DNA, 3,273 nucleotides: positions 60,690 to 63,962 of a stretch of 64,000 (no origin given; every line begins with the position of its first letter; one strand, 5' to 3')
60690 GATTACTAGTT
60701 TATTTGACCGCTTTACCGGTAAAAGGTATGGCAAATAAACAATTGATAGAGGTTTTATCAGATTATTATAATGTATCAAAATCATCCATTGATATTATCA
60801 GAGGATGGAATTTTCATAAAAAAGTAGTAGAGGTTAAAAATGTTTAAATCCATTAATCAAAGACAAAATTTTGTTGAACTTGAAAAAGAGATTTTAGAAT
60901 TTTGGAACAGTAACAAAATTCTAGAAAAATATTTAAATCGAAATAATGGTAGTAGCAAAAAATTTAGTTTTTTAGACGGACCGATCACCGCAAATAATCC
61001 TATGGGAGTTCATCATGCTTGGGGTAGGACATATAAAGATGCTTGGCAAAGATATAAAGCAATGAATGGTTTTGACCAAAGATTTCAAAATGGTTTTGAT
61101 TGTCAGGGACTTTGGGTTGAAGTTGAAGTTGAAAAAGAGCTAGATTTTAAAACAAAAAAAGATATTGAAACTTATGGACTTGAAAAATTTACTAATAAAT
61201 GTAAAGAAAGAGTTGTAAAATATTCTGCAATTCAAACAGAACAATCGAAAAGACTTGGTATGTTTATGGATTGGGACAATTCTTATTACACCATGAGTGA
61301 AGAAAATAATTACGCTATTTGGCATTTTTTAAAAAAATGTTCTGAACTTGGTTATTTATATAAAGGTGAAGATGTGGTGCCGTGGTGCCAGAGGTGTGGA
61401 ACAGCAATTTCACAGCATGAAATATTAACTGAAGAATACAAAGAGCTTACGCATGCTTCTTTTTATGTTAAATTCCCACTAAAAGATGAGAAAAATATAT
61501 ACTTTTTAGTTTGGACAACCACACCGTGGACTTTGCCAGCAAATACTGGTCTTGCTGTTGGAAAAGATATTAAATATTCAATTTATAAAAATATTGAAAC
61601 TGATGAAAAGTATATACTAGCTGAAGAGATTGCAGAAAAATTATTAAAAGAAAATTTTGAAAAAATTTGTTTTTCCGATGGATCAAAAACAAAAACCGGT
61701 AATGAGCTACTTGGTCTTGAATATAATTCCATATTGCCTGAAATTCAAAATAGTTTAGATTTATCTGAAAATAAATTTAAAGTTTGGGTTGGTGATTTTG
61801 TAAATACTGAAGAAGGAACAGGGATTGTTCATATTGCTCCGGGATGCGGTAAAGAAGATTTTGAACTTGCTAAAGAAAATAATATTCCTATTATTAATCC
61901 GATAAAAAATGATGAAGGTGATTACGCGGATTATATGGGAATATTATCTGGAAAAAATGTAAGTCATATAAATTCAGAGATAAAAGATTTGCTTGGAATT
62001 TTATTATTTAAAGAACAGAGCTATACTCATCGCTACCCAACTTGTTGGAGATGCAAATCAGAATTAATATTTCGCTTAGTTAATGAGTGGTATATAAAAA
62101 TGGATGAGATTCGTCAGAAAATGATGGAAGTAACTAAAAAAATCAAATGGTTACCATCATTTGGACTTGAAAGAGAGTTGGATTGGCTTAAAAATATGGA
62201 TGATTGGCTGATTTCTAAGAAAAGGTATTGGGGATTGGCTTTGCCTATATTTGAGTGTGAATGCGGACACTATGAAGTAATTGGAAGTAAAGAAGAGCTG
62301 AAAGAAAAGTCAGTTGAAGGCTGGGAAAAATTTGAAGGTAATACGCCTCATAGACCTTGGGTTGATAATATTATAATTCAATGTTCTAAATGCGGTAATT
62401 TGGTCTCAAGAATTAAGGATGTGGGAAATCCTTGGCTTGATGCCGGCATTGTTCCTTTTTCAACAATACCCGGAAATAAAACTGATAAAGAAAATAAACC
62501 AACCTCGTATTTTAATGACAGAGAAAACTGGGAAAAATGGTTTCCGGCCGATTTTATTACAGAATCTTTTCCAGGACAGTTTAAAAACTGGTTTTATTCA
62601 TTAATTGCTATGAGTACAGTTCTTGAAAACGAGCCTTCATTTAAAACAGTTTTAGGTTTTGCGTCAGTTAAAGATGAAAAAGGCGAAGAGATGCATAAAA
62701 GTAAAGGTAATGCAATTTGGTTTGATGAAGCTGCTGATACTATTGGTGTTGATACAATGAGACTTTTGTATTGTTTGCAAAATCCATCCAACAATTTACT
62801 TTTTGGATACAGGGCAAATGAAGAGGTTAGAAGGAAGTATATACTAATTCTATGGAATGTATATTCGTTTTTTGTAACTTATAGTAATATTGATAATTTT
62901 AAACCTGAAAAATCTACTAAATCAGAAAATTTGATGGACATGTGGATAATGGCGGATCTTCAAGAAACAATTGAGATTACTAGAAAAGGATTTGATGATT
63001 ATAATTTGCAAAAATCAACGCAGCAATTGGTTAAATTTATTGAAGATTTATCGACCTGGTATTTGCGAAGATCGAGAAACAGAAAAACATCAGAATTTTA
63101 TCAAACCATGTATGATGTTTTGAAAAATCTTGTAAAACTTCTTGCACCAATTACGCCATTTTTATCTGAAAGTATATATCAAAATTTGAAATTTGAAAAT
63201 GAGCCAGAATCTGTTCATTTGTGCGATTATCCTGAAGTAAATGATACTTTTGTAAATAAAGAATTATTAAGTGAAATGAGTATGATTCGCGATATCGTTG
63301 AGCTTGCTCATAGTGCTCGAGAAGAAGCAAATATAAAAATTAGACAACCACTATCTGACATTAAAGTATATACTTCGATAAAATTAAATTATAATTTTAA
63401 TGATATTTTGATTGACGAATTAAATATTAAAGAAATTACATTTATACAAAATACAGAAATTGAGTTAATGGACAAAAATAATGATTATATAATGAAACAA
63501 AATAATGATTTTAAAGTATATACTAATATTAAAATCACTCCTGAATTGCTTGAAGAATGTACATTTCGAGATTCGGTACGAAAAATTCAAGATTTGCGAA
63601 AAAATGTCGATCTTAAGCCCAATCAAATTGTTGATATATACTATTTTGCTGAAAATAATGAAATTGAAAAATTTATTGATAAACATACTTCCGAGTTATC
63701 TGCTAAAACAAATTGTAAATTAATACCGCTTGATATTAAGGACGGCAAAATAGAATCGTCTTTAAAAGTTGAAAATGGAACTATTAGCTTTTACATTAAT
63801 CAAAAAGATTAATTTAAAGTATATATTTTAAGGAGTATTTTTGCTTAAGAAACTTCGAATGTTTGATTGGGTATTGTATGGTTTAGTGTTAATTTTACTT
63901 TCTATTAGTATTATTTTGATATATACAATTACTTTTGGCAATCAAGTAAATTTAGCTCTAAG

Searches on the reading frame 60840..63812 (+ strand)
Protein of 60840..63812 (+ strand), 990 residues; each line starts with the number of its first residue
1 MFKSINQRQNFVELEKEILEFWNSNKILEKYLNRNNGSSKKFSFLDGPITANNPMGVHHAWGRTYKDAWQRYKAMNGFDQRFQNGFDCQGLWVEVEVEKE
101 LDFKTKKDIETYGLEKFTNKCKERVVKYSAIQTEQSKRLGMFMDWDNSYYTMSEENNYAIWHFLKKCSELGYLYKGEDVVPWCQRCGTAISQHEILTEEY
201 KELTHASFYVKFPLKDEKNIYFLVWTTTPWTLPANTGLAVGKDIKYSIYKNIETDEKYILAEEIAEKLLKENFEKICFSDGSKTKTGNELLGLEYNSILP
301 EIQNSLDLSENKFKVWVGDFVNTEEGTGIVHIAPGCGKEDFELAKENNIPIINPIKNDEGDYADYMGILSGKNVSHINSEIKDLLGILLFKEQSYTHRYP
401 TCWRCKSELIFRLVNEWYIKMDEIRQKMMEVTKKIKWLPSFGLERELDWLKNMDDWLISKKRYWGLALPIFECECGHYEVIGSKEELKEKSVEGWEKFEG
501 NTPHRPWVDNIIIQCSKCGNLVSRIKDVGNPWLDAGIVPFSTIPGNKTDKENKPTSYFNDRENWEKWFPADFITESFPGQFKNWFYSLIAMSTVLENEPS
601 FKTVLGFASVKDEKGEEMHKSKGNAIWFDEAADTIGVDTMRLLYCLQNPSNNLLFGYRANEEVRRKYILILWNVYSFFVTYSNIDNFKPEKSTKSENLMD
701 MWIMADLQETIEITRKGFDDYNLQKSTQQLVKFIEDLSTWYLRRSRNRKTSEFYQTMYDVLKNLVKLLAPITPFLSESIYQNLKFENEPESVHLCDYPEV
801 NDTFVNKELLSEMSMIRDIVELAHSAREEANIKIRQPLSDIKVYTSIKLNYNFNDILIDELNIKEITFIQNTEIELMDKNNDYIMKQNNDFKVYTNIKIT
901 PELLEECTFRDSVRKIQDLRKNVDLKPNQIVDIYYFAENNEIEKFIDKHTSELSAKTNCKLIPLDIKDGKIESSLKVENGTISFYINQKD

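Call 73: search_protein_families(library=pfam, proteins=[window:60840-63812:+], max_evalue=0.001)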
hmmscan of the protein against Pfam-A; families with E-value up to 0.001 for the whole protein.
window:60840-63812:+ (990 aa): 5 families
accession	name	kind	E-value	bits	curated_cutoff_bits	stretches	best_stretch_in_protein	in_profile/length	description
PF00133.28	tRNA-synt_1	-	3.3e-84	283.5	22.7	1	18-648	2-406/414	tRNA synthetases class I (I, L, M and V)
PF08264.19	Anticodon_1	-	2e-30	106.1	25.1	1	700-839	1-145/148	Anticodon-binding domain of tRNA ligase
PF09334.17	tRNA-synt_1g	-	8.2e-13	48.3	20.1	0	52-195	11-135/391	tRNA synthetases class I (M)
PF19302.4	DUF5915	-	6.8e-10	39.2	27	1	878-967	87-175/195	Domain of unknown function (DUF5915)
PF13603.12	tRNA-synt_1_2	-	7.6e-08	32.5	25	1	285-368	70-154/185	Leucyl-tRNA synthetase, editing domain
